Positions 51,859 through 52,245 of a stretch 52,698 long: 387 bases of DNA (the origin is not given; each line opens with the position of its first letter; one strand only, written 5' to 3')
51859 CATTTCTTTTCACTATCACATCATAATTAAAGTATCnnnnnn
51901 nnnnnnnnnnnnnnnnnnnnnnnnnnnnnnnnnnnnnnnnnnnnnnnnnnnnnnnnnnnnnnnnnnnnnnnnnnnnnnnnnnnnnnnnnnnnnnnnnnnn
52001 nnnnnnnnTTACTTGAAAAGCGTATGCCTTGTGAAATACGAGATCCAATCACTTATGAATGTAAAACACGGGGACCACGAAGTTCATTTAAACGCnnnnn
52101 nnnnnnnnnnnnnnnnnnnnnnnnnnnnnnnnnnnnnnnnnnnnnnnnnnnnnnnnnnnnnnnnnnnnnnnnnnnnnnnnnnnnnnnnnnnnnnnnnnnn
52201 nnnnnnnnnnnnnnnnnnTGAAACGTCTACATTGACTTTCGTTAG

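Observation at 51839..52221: Compact prohormone-like gene with two copies of a Cys-loop peptide separated by an RRRKKR convertase site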

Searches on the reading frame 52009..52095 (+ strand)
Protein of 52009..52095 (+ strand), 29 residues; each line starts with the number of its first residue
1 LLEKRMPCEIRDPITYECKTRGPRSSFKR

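Call 33: find_related_loci(query=A2, collection=metagenome_contigs, flank=3000)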
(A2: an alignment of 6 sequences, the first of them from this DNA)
Query A2 (29 aa) in metagenome_contigs; peptide patterns used: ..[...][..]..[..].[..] (x = any residue, [..] = any of these).
86 stretches matched a pattern, but none encodes a relative of the query by tblastn (E <= 1e-3).

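Call 45: search_solved_structures(query=A2, max_evalue=10, show_alignments=3)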
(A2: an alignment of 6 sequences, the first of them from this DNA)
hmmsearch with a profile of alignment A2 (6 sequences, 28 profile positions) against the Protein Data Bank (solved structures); distinct sequences matched with E-value up to 10: 2.
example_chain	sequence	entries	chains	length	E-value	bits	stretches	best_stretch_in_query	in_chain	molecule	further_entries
1urx_A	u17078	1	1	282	1.4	11.7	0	6-22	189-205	BETA-AGARASE A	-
1o4y_A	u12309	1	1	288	1.4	11.7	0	6-22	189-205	beta-agarase A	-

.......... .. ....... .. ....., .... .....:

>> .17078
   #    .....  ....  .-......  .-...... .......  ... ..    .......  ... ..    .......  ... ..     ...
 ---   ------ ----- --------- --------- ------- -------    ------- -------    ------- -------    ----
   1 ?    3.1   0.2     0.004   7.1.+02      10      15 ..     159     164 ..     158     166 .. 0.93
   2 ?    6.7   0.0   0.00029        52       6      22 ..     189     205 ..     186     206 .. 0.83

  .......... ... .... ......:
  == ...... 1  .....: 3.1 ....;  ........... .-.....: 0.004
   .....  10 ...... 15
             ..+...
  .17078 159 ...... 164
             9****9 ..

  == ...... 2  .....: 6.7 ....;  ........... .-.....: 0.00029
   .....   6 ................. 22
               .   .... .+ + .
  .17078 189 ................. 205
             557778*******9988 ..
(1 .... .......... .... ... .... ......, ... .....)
